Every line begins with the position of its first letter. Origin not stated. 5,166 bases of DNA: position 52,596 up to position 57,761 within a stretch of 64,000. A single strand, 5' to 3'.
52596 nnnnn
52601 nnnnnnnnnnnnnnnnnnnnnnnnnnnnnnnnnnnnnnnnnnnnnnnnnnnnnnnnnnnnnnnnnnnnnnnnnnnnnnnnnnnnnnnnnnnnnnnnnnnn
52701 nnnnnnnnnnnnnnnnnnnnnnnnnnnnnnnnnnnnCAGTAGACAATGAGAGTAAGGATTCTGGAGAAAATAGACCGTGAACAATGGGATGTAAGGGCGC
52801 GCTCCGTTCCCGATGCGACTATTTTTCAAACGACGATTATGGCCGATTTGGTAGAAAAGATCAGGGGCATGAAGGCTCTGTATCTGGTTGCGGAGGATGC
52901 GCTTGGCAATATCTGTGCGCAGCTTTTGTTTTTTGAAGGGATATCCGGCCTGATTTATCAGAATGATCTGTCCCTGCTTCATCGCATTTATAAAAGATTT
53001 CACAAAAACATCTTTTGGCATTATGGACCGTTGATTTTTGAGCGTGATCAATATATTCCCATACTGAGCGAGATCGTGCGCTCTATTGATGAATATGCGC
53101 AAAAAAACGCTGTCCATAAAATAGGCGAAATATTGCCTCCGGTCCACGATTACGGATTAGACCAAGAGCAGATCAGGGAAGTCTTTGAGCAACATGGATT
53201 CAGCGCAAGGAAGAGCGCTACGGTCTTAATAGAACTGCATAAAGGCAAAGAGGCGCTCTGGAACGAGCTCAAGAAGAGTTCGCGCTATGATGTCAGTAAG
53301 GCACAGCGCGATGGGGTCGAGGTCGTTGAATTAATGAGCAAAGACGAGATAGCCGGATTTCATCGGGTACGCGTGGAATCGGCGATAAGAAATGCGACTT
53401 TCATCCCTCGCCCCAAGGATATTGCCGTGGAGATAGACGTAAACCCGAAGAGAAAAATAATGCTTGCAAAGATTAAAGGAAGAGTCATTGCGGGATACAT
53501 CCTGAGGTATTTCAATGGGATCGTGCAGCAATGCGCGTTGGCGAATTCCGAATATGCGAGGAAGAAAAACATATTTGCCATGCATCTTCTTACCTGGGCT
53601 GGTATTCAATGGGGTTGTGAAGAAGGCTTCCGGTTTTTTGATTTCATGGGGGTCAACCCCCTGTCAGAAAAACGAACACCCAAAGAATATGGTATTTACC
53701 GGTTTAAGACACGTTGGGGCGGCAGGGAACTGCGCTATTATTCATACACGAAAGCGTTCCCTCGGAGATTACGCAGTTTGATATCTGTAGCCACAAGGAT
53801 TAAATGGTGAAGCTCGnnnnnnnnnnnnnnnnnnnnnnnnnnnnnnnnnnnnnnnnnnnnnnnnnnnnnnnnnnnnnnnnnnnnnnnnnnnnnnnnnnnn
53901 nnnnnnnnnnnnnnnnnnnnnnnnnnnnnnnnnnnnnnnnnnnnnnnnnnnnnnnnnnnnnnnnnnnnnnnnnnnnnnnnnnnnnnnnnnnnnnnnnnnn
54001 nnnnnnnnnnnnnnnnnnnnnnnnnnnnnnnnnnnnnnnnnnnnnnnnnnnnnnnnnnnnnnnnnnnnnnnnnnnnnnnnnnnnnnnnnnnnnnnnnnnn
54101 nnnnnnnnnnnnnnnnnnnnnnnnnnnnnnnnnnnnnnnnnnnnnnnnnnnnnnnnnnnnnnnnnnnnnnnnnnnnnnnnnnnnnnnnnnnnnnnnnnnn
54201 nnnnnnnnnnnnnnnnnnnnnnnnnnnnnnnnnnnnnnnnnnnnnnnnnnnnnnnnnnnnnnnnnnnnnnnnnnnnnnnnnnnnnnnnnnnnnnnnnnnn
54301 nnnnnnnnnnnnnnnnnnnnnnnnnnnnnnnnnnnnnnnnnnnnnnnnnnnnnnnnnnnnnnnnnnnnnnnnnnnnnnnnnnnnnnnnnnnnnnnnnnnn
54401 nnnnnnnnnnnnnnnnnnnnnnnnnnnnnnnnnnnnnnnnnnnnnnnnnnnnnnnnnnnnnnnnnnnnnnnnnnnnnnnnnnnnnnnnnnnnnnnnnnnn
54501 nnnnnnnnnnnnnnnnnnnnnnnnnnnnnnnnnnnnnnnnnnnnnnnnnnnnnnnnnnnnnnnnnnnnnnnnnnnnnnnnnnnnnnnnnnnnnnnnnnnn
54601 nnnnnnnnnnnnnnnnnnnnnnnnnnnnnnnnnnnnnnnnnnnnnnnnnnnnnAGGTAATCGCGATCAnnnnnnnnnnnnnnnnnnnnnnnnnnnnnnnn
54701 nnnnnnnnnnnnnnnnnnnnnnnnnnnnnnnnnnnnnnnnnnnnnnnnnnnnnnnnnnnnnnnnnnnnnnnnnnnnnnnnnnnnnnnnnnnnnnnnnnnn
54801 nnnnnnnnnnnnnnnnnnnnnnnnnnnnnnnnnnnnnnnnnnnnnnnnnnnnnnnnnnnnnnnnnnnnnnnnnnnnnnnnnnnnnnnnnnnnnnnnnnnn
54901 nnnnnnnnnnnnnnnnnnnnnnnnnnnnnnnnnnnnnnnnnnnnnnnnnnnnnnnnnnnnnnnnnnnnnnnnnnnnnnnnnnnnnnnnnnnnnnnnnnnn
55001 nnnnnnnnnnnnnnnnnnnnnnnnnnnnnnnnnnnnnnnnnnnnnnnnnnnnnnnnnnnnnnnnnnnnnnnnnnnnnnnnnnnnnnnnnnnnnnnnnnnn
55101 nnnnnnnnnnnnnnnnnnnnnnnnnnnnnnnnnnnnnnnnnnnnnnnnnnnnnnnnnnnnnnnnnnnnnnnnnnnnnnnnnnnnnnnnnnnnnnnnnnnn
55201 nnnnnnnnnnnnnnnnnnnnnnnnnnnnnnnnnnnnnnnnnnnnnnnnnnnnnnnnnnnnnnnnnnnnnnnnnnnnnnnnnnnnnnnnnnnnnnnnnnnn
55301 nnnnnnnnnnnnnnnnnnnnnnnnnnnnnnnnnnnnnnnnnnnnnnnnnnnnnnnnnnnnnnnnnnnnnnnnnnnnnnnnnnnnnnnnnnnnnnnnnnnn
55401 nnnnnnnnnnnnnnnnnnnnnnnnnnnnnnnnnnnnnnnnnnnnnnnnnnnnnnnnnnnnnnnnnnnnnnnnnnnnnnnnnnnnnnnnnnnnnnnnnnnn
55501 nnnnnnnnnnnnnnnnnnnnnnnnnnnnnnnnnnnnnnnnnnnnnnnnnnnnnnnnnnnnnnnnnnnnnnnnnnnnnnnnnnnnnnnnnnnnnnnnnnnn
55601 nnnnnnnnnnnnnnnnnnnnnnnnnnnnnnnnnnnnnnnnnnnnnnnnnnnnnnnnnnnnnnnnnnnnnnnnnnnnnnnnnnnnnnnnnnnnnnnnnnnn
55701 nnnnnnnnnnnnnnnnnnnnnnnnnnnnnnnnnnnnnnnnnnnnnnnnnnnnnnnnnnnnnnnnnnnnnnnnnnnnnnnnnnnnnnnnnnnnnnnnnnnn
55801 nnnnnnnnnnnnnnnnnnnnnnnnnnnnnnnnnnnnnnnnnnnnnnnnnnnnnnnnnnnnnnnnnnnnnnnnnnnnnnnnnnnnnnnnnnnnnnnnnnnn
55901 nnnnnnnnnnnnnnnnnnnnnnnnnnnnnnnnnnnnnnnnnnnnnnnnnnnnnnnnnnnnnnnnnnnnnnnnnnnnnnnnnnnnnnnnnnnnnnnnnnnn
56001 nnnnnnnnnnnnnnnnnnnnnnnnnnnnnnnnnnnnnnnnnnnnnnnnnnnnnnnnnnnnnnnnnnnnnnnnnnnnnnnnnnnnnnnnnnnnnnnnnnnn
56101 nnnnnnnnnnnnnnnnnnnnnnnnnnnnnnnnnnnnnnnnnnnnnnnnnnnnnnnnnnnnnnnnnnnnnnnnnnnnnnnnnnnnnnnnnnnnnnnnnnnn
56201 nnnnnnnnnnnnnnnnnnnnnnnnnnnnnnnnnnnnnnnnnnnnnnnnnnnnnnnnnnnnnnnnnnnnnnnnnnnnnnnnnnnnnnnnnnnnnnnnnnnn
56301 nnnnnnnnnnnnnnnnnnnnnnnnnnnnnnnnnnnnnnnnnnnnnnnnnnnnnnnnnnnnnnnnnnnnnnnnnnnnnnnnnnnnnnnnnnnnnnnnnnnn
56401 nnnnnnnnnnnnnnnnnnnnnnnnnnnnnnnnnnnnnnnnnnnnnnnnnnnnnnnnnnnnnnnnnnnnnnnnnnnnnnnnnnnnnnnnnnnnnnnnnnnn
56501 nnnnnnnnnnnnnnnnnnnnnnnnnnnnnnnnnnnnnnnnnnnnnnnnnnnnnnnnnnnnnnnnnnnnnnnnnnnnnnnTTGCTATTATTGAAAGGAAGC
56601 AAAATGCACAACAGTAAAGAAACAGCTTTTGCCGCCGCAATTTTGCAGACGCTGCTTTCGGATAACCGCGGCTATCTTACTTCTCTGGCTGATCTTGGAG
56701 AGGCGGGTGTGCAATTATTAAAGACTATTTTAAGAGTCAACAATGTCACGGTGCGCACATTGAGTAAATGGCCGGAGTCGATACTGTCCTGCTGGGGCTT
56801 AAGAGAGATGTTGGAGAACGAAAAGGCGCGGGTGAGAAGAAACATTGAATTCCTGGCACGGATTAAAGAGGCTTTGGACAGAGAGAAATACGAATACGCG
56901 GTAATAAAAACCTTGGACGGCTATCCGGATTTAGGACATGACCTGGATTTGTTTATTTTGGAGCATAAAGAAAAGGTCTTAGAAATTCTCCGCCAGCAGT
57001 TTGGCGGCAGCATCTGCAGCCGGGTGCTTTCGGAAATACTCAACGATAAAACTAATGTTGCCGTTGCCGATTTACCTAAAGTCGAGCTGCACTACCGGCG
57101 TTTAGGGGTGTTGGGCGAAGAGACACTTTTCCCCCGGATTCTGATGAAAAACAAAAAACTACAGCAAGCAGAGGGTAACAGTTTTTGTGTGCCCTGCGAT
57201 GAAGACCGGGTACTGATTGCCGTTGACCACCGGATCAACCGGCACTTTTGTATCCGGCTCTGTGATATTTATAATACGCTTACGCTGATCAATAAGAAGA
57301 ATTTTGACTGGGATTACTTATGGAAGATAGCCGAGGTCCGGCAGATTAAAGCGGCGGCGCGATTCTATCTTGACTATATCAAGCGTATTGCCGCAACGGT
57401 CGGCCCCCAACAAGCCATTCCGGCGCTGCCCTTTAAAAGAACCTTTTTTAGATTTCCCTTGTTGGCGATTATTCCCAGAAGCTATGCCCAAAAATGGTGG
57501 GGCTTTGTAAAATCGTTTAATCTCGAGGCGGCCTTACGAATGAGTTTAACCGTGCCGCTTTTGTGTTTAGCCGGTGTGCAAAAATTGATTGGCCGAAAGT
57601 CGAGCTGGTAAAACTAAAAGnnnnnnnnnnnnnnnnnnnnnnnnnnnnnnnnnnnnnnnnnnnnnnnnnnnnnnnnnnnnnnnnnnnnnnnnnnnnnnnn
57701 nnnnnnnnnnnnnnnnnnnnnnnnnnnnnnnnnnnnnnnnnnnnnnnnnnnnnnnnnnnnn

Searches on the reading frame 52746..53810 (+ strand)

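Call 8: search_protein_families(library=pfam, proteins=[window:52746-53810:+], max_evalue=0.0001)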
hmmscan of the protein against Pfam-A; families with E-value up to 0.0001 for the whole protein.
window:52746-53810:+ (354 aa): 1 family
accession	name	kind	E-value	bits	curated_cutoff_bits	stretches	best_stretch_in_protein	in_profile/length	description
PF02388.22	FemAB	-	2.2e-08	33.8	24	0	161-215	155-209/406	FemAB family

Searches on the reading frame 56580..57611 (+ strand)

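Call 9: search_protein_families(library=pfam, proteins=[window:56580-57611:+], max_evalue=0.0001)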
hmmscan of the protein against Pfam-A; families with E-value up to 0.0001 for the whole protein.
window:56580-57611:+ (343 aa): 1 family
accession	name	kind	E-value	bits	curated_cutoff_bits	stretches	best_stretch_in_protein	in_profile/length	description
PF14907.12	NTP_transf_5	-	2.2e-09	37.7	31.2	1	78-269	46-246/249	Uncharacterised nucleotidyltransferase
